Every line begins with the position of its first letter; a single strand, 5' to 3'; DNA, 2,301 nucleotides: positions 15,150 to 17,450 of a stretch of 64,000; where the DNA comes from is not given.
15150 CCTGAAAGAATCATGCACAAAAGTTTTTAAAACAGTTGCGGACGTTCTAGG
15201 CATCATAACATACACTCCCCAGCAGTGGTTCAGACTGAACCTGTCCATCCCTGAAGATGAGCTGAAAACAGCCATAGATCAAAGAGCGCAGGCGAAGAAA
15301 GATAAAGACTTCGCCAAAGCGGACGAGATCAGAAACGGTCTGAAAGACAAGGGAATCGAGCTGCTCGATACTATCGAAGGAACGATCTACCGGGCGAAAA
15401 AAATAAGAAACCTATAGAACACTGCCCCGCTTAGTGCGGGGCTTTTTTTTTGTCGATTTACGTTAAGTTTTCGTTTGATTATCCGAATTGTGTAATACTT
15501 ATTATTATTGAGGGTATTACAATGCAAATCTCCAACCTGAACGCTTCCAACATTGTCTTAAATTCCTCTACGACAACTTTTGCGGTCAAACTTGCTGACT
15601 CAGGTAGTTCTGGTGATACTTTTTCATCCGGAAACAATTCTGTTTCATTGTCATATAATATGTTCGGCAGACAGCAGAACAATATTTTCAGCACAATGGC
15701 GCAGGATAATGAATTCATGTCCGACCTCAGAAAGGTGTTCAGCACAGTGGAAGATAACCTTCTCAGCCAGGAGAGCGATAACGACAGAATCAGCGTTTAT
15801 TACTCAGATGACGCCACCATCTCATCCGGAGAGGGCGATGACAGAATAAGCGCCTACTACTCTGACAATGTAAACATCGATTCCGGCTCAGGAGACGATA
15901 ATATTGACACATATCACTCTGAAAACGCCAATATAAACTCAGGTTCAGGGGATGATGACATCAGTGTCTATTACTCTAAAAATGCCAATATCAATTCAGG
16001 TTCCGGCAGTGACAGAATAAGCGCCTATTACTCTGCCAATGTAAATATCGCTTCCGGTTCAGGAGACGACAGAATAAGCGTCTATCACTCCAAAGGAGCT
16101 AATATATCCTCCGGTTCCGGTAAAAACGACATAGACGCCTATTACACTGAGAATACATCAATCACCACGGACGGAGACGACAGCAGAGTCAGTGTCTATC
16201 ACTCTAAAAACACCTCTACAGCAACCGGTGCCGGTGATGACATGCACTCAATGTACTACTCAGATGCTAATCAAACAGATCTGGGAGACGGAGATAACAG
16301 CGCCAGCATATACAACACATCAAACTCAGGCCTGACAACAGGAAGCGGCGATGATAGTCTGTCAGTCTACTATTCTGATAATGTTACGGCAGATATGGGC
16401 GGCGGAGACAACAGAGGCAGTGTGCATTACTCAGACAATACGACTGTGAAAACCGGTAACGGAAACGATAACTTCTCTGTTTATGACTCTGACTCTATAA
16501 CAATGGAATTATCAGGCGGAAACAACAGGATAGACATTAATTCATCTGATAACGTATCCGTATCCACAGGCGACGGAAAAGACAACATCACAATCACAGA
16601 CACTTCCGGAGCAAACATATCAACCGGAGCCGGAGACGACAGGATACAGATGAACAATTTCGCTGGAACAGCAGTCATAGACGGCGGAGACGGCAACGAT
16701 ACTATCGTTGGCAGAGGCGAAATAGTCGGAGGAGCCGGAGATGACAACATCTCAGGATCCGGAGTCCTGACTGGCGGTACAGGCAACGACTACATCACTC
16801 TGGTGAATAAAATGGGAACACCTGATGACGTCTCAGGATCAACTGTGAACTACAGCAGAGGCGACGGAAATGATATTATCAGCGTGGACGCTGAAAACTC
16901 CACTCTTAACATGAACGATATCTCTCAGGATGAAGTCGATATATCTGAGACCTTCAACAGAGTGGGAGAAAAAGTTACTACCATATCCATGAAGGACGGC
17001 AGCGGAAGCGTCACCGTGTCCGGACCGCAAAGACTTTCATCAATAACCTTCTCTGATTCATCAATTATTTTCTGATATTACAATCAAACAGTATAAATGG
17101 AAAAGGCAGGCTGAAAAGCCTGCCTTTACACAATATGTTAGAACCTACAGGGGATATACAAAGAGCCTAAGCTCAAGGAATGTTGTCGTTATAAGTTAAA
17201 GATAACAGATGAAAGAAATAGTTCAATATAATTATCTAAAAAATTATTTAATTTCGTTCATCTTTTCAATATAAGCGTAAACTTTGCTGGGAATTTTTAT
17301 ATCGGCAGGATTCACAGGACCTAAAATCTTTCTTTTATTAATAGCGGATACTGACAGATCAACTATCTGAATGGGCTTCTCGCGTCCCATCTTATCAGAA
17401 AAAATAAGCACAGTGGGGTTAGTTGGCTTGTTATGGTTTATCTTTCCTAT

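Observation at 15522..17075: Tandem-repeat protein built from a 20-residue 'RTX nonapeptide + YYSDN insert' unit, ending in canonical RTX repeats, with no type I secretion system nearby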

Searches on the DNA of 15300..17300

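Call 89: search_rna_families(source=window, start=15300, end=17300, threshold=evalue, max_evalue=1)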
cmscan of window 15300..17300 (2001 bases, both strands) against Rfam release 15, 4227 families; matches with E-value up to 1: 1.
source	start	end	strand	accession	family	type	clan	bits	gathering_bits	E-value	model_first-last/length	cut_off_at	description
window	15381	15449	+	RF02784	SorX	Gene; sRNA;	-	19.1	46.6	0.17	1-73/73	no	Singlet oxygen resistance RNA X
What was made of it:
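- Tried and rejected: Rfam found nothing significant; SorX scored 19 bits against a threshold of 46.6, over the terminator hairpin (call 89).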

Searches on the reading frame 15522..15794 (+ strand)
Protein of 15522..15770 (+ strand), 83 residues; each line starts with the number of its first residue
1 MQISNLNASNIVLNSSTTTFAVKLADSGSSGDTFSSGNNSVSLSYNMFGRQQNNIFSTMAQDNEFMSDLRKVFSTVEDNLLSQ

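Call 40: search_protein_families(library=pfam, proteins=[window:15522-15770:+], max_evalue=1)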
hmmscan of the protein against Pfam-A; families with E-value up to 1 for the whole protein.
window:15522-15770:+ (83 aa): 1 family
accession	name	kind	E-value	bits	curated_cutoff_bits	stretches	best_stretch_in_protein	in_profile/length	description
PF00316.25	FBPase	-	0.045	13.8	34.8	1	24-69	135-181/191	Fructose-1-6-bisphosphatase, N-terminal domain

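Call 48: find_homologous_proteins(query=A3, max_evalue=0.01)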
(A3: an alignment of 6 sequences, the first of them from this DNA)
Query A3 (6 sequences): 261 candidates shared short words with the query, none scored E <= 0.01.
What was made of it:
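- Tried and rejected: It found nothing at E <= 0.01 (call 48).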

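Call 65: search_protein_representatives(alignment_id=A4)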
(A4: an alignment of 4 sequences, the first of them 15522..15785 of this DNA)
Query: 4 sequences, 95 profile positions. Proteins with E-value up to 0.001 (for the whole library): 5; up to 1e-10: 5; up to 1e-30: 1. The best 5 are listed.
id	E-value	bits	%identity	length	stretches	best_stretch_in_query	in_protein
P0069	2.4e-31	123.9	-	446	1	1-95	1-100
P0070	1.8e-24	101.9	-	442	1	1-95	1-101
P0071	4.8e-24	100.5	-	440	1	1-95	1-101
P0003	6.5e-19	84.1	-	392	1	31-95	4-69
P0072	1.7e-15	73.1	-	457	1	1-95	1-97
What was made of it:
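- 15522..15767 (+): Family-specific N-terminal region, residues 1-82. Residues 1-54 are predicted disordered and Ser/Asn/Thr-rich, with a conserved M-x-I-S/T start. The YNMFG...NIF motif follows, then two helices (52-60 and 63-81) that probably cap the N-terminal end of the solenoid. A profile of this region finds only 5 proteins among 1.84 billion representatives (call 65).
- Closest known: Unannotated 17- to 20-residue 'half-RTX' repeat proteins in metagenomes. Different: They lack the family's N-terminal region (call 65).
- The family is extremely rare (call 65).
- Tried and rejected: The exhaustive profile search was needed instead (call 65).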

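Call 68: find_encoding_contigs(protein=P0072, flank=10000, max_places=3)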
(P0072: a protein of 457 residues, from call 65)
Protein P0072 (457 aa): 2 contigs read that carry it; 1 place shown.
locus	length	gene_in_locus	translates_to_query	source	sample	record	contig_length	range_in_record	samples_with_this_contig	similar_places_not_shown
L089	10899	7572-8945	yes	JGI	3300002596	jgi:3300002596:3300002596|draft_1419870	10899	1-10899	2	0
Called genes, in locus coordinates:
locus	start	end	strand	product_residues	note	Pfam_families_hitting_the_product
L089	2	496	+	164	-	?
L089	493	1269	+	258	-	PF02463:SMC_N (faint), PF00005:ABC_tran, PF13175:AAA_15 (faint), PF13401:AAA_22 (faint), PF13304:AAA_21 (weak)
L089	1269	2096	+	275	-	PF00005:ABC_tran, PF13304:AAA_21 (faint)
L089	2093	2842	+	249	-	PF01061:ABC2_membrane, PF12698:ABC2_membrane_3 (weak)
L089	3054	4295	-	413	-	-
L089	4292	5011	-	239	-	PF17131:TP_0789-like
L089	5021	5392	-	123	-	PF02579:Nitro_FeMo-Co (weak)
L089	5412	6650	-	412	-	PF12704:MacB_PCD, PF02687:FtsX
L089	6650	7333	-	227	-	PF02463:SMC_N (faint), PF00005:ABC_tran, PF13304:AAA_21 (faint), PF13401:AAA_22 (faint)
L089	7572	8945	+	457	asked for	-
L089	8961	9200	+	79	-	-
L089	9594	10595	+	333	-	PF08878:HamA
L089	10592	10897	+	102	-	?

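Call 69: find_encoding_contigs(protein=P0070, flank=10000, max_places=3)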
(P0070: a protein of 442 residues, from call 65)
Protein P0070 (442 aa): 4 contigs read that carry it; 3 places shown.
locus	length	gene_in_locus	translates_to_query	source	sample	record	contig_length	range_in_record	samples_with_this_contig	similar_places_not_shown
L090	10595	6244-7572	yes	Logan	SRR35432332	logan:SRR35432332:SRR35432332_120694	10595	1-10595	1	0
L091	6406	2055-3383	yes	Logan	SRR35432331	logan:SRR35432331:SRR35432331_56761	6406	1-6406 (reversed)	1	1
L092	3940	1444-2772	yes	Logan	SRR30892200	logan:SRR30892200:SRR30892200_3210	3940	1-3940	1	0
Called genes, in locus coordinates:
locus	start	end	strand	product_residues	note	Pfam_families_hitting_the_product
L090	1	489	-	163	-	?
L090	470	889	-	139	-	PF00072:Response_reg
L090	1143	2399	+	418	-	PF00072:Response_reg (faint)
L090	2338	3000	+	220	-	PF02518:HATPase_c, PF14501:HATPase_c_5 (weak)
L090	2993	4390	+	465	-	PF00072:Response_reg, PF00158:Sigma54_activat, PF14532:Sigma54_activ_2, PF07728:AAA_5 (weak), PF25601:AAA_lid_14, PF02954:HTH_8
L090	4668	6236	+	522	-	-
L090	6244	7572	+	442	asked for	-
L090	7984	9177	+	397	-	PF13356:Arm-DNA-bind_3, PF14659:Phage_int_SAM_3, PF22022:Phage_int_M (weak), PF00589:Phage_integrase, PF22823:MrpR_C_cat (faint)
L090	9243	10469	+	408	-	PF13173:AAA_14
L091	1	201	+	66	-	?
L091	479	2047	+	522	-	-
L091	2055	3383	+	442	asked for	-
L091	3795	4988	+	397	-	PF13356:Arm-DNA-bind_3, PF14659:Phage_int_SAM_3, PF22022:Phage_int_M (weak), PF00589:Phage_integrase, PF22823:MrpR_C_cat (faint)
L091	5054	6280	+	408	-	PF13173:AAA_14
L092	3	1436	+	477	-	?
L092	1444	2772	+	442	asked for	-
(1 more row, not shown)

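Call 97: find_encoding_contigs(protein=P0071, flank=10000, max_places=3)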
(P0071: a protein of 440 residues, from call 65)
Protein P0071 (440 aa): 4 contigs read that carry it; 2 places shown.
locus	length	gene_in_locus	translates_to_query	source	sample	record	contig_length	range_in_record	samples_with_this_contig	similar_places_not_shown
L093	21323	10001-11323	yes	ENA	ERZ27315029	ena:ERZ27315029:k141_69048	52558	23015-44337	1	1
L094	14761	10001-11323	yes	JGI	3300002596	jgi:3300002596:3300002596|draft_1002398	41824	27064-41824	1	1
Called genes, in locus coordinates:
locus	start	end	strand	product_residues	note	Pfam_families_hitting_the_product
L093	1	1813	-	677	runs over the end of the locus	PF12729:4HB_MCP_1, PF16591:HBM, PF00015:MCPsignal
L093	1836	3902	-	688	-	PF01627:Hpt, PF02895:H-kinase_dim, PF02518:HATPase_c, PF01584:CheW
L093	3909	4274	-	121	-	PF00072:Response_reg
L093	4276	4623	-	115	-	PF01740:STAS (weak), PF13466:STAS_2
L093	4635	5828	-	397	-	PF00015:MCPsignal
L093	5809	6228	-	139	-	PF00072:Response_reg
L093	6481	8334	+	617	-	PF00072:Response_reg (faint), PF00512:HisKA (weak), PF02518:HATPase_c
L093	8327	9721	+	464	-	PF00072:Response_reg, PF00158:Sigma54_activat, PF14532:Sigma54_activ_2, PF07728:AAA_5 (weak), PF25601:AAA_lid_14, PF02954:HTH_8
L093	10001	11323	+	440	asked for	-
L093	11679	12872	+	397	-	PF13356:Arm-DNA-bind_3, PF14659:Phage_int_SAM_3, PF22022:Phage_int_M, PF00589:Phage_integrase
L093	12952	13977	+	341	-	PF02661:Fic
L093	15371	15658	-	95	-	PF09827:CRISPR_Cas2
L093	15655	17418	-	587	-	PF01867:Cas_Cas1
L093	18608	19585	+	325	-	-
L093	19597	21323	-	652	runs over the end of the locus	PF03787:RAMPs (weak)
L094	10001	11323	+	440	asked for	-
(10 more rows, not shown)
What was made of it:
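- Two family loci sit next to chemotaxis genes and/or a sigma-54 two-component regulator (calls 69, 97).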

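Call 98: find_encoding_contigs(protein=P0069, flank=10000, max_places=3)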
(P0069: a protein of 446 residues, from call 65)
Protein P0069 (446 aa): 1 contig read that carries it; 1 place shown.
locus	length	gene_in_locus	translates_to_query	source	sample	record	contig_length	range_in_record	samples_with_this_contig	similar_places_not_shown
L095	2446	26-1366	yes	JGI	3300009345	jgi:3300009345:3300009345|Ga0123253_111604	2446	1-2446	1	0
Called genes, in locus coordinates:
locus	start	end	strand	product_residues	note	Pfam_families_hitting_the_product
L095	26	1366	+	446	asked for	-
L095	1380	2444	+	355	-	?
